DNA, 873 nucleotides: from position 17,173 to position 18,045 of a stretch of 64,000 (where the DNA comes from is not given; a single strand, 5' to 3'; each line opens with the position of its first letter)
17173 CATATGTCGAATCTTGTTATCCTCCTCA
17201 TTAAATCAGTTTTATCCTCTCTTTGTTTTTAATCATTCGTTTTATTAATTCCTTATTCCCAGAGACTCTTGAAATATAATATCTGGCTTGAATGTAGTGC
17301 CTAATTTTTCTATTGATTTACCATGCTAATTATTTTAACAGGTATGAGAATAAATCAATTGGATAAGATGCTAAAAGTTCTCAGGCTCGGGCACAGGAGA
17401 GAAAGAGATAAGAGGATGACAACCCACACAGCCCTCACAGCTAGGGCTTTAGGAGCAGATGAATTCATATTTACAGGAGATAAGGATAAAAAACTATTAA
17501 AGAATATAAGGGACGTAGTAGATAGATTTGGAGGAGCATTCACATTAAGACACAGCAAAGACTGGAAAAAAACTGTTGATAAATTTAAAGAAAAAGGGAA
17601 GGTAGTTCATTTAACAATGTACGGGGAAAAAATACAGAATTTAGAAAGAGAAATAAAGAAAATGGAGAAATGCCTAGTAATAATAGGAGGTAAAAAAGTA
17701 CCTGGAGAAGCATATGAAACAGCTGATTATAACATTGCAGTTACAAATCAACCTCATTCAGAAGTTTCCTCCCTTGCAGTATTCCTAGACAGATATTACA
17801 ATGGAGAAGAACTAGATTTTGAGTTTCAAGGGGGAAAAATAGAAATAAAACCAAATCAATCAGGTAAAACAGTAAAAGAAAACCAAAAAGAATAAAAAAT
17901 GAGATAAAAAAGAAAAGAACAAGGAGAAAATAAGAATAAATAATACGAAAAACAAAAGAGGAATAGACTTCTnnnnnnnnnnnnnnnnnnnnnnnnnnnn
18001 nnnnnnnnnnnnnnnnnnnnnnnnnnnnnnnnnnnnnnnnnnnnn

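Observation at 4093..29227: Exactly conserved dispersed 11-mer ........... (12 copies) positioned just downstream of TATA-like boxes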

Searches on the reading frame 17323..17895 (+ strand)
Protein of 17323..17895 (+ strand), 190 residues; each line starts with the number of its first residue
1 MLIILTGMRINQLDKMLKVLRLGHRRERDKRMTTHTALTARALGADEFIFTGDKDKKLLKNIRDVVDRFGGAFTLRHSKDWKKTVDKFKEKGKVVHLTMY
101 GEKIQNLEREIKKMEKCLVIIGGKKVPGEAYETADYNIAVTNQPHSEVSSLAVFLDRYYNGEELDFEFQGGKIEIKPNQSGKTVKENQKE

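Call 9: search_protein_families(library=pfam, proteins=[window:17323-17895:+])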
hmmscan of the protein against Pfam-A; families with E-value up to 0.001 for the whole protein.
window:17323-17895:+ (190 aa): 1 family
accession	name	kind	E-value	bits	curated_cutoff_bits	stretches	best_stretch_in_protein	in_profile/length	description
PF01994.21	Trm56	-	8.6e-47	158.4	25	1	69-184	1-118/119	tRNA ribose 2'-O-methyltransferase, aTrm56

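Call 11: find_related_loci(query=window:17323-17895:+, collection=genome_contigs, flank=10000)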
Query window:17323-17895:+ (190 aa) in genome_contigs; peptide patterns used: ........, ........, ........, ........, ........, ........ (x = any residue, [..] = any of these).
123 stretches matched a pattern; 1 encode a relative of the query (tblastn E <= 1e-3); 1 distinct loci.
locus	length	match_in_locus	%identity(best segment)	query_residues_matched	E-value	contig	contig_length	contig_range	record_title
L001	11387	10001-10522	50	17-189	6e-52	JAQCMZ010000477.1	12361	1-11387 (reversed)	MAG: Haloferacaceae archaeon isolate LUM.70 k149_600094, whole genome shotgun sequence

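Call 13: find_homologous_proteins(query=window:17323-17895:+)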
Query window:17323-17895:+ (190 aa): 7865 proteins with E <= 0.001 among 8000 candidates; the best 120 are listed.
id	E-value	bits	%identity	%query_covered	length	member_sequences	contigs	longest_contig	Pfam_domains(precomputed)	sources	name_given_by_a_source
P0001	8.4e-116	402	100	96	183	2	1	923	PF01994.22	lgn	-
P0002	5.5e-82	292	75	89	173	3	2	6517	PF01994.22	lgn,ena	-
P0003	2.0e-71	257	66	89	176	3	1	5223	PF00588.25,PF01994.22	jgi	-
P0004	1.0e-68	249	66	91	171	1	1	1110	PF01994.22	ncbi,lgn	-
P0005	7.1e-67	243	62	89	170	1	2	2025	PF01994.22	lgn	-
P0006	5.2e-66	240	64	89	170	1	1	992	PF01994.22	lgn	-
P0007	3.5e-65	237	61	91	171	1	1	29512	PF01994.22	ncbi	-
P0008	6.1e-65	236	62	90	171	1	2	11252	PF01994.22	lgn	-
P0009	2.4e-64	234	62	89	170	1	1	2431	PF01994.22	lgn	-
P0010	4.4e-63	230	62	89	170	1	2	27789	PF01994.22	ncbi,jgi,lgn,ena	-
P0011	1.5e-62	229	63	90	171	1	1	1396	PF01994.22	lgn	-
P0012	2.7e-62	228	61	92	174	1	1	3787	PF01994.22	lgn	-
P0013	4.2e-60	221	58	90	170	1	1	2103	PF01994.22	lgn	-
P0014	4.0e-58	214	68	73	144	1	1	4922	PF01994.22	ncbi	ncbi:MAG: tRNA (cytidine(56)-2'-O)-methyltransferase [archaeon]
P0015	6.8e-57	210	55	92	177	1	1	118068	PF00588.25,PF01994.22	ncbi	-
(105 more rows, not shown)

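Call 14: find_encoding_contigs(protein=P0002, flank=10000)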
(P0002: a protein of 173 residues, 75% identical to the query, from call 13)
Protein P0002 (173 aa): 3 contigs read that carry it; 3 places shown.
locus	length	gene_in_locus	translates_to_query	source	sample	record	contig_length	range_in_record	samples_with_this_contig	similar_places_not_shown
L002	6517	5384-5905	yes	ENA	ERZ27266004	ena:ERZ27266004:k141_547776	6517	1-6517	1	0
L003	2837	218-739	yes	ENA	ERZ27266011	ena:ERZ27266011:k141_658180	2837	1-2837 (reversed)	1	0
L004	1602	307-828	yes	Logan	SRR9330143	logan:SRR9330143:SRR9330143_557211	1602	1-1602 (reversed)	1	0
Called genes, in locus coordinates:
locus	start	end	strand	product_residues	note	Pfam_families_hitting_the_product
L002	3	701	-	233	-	?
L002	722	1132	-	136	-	PF02996:Prefoldin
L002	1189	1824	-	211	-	PF01912:eIF-6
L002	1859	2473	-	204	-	-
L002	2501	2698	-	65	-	PF00832:Ribosomal_L39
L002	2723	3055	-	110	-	PF01984:dsDNA_bind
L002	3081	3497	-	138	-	PF01090:Ribosomal_S19e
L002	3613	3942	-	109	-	PF04032:Rpr2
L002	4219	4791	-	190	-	-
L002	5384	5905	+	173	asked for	PF01994:Trm56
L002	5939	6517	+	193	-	?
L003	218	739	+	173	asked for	PF01994:Trm56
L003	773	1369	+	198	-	PF02002:TFIIE_alpha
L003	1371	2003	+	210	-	PF01135:PCMT, PF00398:RrnaAD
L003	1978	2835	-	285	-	?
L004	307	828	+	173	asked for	PF01994:Trm56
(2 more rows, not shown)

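Call 15: find_encoding_contigs(protein=P0007, flank=10000)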
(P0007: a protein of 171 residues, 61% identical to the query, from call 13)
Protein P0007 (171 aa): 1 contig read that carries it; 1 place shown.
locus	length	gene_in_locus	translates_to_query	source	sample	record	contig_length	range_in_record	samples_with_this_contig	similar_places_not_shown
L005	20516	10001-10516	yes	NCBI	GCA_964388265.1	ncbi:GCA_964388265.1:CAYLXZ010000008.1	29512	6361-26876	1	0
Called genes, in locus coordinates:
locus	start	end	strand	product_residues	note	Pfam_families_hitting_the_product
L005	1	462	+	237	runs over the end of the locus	-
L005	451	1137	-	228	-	PF01381:HTH_3, PF12844:HTH_19 (weak)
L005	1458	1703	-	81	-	PF05239:PRC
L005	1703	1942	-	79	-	PF05239:PRC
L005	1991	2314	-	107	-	-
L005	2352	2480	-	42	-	-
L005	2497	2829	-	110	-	PF01780:Ribosomal_L37ae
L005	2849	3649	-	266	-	PF01138:RNase_PH, PF03725:RNase_PH_C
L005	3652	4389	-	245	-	PF01138:RNase_PH, PF03725:RNase_PH_C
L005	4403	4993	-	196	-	PF15985:KH_6 (weak)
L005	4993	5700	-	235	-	PF01172:SBDS_N, PF09377:SBDS_domain_II, PF20268:SBDS_C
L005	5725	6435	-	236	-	PF10584:Proteasome_A_N, PF00227:Proteasome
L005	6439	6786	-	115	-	PF01900:RNase_P_Rpp14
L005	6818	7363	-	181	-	PF01876:RNase_P_p30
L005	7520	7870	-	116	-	PF01984:dsDNA_bind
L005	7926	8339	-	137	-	PF01090:Ribosomal_S19e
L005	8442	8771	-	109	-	PF04032:Rpr2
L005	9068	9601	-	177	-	-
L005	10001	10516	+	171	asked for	PF01994:Trm56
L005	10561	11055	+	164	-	PF02002:TFIIE_alpha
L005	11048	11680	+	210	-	PF01135:PCMT, PF00398:RrnaAD (weak), PF13649:Methyltransf_25 (faint)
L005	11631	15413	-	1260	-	PF10102:DUF2341 (weak)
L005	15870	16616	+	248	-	PF01978:TrmB, PF11495:TrmB_EBD_N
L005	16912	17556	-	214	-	-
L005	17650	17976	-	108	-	PF05239:PRC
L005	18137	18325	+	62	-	-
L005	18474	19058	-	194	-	PF24034:DUF7343 (faint)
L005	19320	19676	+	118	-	-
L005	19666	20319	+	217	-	-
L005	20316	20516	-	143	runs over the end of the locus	-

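Call 16: find_encoding_contigs(protein=P0010, flank=10000)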
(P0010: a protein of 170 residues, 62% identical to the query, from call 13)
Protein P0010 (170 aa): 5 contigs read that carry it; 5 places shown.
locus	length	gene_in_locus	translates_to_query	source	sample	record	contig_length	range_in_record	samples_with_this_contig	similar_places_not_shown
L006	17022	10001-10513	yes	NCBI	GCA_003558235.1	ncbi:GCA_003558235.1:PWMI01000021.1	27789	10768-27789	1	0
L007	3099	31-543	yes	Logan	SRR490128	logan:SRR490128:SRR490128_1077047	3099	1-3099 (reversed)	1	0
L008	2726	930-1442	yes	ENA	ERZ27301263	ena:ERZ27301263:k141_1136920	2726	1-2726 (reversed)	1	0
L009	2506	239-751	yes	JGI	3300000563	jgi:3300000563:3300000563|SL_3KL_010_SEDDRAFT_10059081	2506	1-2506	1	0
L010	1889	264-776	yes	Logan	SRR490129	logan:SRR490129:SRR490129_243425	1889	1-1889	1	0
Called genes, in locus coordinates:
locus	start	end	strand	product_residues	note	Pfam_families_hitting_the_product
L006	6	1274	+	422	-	PF02308:MgtC, PF13194:DUF4010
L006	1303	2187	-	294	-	PF01478:Peptidase_A24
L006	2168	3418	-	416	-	PF22023:Pus10_THUMP_arc, PF21238:Pus10_C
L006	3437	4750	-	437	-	PF02881:SRP54_N, PF00448:SRP54, PF01656:CbiA (weak), PF02978:SRP_SPB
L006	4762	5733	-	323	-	PF02881:SRP54_N, PF13245:AAA_19 (weak), PF13604:AAA_30 (faint), PF00448:SRP54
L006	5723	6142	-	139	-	-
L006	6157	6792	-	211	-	PF01912:eIF-6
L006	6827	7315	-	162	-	-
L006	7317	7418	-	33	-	-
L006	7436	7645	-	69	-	PF00832:Ribosomal_L39 (weak)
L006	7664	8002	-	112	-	-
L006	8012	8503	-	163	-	PF01090:Ribosomal_S19e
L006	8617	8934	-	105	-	PF04032:Rpr2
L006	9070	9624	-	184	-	-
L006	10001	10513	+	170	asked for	PF01994:Trm56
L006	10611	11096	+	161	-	PF02002:TFIIE_alpha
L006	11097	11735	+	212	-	PF01135:PCMT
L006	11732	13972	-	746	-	-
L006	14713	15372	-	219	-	-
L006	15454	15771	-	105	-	PF05239:PRC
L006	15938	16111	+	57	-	-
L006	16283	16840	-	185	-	-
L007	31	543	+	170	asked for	PF01994:Trm56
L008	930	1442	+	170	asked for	PF01994:Trm56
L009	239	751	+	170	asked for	PF01994:Trm56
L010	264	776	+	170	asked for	PF01994:Trm56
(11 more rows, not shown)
